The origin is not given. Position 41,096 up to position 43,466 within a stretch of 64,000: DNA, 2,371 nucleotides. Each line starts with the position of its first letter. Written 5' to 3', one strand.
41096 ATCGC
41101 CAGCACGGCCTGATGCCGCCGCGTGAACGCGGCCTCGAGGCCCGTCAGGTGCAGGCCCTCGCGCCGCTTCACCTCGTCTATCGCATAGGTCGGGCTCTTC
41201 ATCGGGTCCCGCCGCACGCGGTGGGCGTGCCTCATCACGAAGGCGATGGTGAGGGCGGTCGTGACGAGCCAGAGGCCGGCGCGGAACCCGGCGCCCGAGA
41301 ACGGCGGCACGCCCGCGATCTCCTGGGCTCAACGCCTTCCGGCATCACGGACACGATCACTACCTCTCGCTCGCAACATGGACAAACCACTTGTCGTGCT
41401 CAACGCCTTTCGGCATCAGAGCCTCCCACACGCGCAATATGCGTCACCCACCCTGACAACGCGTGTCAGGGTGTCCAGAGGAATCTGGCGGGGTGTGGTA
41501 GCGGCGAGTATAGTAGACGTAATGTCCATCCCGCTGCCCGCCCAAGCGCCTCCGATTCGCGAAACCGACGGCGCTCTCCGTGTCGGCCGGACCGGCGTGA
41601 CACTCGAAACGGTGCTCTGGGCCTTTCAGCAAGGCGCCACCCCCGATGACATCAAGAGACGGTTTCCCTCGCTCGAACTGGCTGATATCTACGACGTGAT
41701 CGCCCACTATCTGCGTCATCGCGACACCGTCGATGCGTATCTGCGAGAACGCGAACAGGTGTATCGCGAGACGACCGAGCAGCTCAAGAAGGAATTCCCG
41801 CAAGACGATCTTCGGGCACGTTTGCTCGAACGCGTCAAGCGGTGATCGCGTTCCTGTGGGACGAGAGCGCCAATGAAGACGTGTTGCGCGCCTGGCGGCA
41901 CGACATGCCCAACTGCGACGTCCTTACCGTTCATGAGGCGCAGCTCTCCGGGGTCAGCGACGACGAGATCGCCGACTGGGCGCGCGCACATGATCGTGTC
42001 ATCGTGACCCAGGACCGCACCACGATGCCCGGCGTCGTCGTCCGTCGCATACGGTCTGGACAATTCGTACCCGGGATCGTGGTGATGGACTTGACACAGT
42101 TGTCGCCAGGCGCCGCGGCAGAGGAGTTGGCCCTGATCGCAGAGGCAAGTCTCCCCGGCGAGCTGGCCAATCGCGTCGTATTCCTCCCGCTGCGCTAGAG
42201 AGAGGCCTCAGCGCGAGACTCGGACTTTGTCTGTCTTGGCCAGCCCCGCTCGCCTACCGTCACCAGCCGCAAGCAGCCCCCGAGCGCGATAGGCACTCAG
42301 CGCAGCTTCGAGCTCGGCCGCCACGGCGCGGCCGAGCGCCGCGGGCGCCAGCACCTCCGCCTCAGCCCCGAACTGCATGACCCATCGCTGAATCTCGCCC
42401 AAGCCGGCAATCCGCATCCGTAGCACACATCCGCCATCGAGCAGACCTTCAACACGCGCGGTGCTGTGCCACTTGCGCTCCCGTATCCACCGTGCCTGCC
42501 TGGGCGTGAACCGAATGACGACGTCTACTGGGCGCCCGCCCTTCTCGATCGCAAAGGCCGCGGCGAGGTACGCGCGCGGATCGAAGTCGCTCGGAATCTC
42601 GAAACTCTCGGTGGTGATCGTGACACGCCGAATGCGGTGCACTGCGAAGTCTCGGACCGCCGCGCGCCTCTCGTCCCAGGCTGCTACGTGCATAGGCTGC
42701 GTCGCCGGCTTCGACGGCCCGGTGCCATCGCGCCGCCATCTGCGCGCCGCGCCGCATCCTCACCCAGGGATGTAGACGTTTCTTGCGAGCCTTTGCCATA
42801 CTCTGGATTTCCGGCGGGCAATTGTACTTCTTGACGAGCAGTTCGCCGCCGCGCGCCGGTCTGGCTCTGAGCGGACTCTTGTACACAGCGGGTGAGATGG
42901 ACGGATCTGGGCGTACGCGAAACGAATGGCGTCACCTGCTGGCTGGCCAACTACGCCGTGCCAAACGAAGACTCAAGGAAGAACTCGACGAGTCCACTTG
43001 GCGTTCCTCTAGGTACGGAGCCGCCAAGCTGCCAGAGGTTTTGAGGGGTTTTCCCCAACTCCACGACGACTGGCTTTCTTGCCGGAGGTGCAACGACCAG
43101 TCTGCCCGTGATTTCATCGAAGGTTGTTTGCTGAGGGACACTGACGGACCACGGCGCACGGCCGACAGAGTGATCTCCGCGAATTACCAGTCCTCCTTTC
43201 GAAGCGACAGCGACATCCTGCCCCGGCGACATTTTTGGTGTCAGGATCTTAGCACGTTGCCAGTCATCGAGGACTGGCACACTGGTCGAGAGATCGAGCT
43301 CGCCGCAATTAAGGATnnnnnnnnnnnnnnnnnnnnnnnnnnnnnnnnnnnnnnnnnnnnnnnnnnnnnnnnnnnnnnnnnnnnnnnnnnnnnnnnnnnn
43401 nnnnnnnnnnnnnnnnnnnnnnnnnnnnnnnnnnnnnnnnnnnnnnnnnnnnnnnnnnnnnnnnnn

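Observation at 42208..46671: Truncated WYL regulator divergent from a STAND NTPase-TPR protein coupled to a SAM methyltransferase: candidate defence or signalling module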

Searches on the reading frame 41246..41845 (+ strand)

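Call 12: search_protein_families(library=pfam, proteins=[window:41246-41845:+], max_evalue=0.01)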
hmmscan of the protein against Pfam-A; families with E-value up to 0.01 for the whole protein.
window:41246-41845:+ (199 aa): 1 family
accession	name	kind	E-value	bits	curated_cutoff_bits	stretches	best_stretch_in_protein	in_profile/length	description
PF04255.20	DUF433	-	1.5e-08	34.8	23.6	1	109-154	10-55/56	Protein of unknown function (DUF433)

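Call 66: search_protein_families(library=padloc, proteins=[window:41246-41845:+], max_evalue=0.01)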
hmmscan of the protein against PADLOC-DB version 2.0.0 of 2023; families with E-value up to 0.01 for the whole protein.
window:41246-41845:+ (199 aa): 0 families

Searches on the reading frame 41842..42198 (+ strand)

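Call 12: search_protein_families(library=pfam, proteins=[window:41842-42198:+], max_evalue=0.01)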
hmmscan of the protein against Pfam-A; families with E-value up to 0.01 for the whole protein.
window:41842-42198:+ (118 aa): 1 family
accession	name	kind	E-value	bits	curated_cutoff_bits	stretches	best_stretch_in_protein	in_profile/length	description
PF18480.7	DUF5615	-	1.3e-10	41.6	23.8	1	4-59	3-56/110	Domain of unknown function (DUF5615)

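Call 66: search_protein_families(library=padloc, proteins=[window:41842-42198:+], max_evalue=0.01)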
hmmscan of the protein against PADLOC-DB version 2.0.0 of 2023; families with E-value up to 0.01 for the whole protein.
window:41842-42198:+ (118 aa): 0 families

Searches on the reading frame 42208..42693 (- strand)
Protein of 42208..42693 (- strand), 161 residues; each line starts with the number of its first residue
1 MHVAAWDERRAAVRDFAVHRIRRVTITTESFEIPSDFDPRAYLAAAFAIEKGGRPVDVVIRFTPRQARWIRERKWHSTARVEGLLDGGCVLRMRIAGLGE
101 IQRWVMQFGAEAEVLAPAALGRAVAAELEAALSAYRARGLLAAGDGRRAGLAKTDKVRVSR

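Call 7: search_protein_families(library=pfam, proteins=[window:42208-42693:-], max_evalue=0.1)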
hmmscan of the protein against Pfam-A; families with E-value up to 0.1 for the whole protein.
window:42208-42693:- (161 aa): 2 families
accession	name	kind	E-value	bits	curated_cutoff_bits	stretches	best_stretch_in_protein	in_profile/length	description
PF25583.1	WCX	-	1.3e-20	73.9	23.9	1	55-132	2-76/76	WCX domain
PF13280.12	WYL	-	0.0018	18.7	21.8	1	2-26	46-70/70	WYL domain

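Call 8: search_protein_families(library=padloc, proteins=[window:42208-42693:-], max_evalue=0.1)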
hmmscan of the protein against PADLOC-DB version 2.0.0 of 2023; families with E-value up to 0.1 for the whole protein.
window:42208-42693:- (161 aa): 4 families
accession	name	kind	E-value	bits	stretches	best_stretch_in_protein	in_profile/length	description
PDLC01766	Cas3c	-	3e-27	93.2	1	2-135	182-316/1009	-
PDLC01652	WYL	-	2.3e-25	87.8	1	3-132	58-162/162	"CAS-I,CAS-II,CAS-III,CAS-IV,CAS-V,CAS-VI; associated_signaling"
PDLC01457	WYL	-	4.5e-10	37.5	1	2-119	169-228/229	"CAS-I,CAS-II,CAS-III,CAS-IV,CAS-V,CAS-VI; associated_signaling"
PDLC01046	WYL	-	0.063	10.4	1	101-136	399-434/435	HTH-WYL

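Call 9: search_protein_families(library=ncbifam, proteins=[window:42208-42693:-], max_evalue=0.1)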
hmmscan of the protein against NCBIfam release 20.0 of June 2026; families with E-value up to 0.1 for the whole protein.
window:42208-42693:- (161 aa): 0 families

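Call 63: search_dna_similar(query=window:42208-42693:-, collection=plasmids, mode=protein, max_rows=8)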
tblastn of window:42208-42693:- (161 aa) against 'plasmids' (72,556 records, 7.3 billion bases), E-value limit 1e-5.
Records with a match: 38; places in all: 39; records where one place covers at least 80% of the query: 0.
Best place of each record, by identity: <60% 38.
By first word of the organism name: Thermus 18; Synechocystis 5; Synechococcus 3; Deinococcus 3; Acaryochloris 1; Cylindrospermopsis 1; Herpetosiphon 1; Nostoc 1; Allomeiothermus 1; [Synechococcus] 1; and 3 more.
By predicted mobility (MOB-suite, as given by PLSDB): non-mobilizable 34; conjugative 2; mobilizable 2.
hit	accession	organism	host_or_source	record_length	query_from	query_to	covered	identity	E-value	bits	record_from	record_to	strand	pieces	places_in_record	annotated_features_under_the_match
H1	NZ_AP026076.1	Acaryochloris marina MBIC10699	cell culture,Ascidian, Diplosoma similis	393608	2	114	70%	40.7%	2e-20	94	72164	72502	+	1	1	transcriptional regulator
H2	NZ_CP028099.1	Synechocystis sp. IPPAS B-1465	axenic culture,Synechocystis sp. GT-L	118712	2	114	70%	39.8%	1e-16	83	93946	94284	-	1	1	WYL domain-containing transcriptional regulator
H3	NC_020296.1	Synechocystis sp. PCC 6803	-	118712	2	114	70%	39.8%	1e-16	83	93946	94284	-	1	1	WYL domain-containing transcriptional regulator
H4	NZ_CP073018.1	Synechocystis sp. PCC 6803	cell culture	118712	2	114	70%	39.8%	1e-16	83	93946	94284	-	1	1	WYL domain-containing transcriptional regulator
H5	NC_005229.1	Synechocystis sp. PCC 6803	-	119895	2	114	70%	39.8%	1e-16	83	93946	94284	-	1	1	WYL domain-containing transcriptional regulator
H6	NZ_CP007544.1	Synechocystis sp. PCC 6714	-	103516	2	112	69%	38.7%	3e-16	82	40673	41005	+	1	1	WYL domain-containing transcriptional regulator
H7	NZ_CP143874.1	Synechococcus elongatus IITB6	whole organism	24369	10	113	65%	38.5%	1e-15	80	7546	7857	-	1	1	WYL domain-containing protein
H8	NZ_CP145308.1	Synechococcus elongatus PCC 11802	Fresh water lake,Pure axenic ...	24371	10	113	65%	38.5%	1e-15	80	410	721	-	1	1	WYL domain-containing protein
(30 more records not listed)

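Call 64: get_annotated_region(hit=H1, flank=2500)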
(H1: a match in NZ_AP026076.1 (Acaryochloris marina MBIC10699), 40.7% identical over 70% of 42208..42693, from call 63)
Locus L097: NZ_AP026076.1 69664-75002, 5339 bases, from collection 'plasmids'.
description: Acaryochloris marina MBIC10699 plasmid pREC1, complete sequence
organism: Acaryochloris marina MBIC10699 (NCBI taxid 2954813)
taxonomy: Bacteria; Cyanobacteriota; Cyanophyceae; Acaryochloridales; Acaryochloridaceae; Acaryochloris; Acaryochloris marina; Acaryochloris marina MBIC10699
host: -; source: cell culture,Ascidian, Diplosoma similis; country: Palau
typing (MOB-suite, as given by PLSDB): conjugative; relaxase MOBF; mating-pair formation MPF_T
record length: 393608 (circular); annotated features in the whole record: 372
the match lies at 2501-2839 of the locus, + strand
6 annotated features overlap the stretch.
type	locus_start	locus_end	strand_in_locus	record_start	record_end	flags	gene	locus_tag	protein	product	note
CDS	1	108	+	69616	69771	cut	-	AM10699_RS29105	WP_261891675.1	hypothetical protein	-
CDS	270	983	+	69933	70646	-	-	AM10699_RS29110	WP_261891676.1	hypothetical protein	-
CDS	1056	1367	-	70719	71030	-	-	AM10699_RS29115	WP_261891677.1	hypothetical protein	-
CDS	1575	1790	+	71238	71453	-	-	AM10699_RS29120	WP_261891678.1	hypothetical protein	-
CDS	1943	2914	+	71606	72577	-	-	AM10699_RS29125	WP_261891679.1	transcriptional regulator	-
CDS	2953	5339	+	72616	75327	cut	cas3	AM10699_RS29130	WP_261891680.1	CRISPR-associated helicase Cas3'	GO:0043571 - maintenance of CRISPR repeat elements [Evidence IEA]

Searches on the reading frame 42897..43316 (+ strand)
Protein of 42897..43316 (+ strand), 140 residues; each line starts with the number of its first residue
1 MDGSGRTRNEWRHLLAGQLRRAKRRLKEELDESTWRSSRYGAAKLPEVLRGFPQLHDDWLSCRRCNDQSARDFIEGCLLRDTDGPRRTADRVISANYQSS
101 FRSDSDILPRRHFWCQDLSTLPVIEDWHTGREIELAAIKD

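Call 79: search_protein_families(library=pfam, proteins=[window:42897-43316:+], max_evalue=0.05)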
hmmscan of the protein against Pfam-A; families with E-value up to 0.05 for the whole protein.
window:42897-43316:+ (140 aa): 0 families
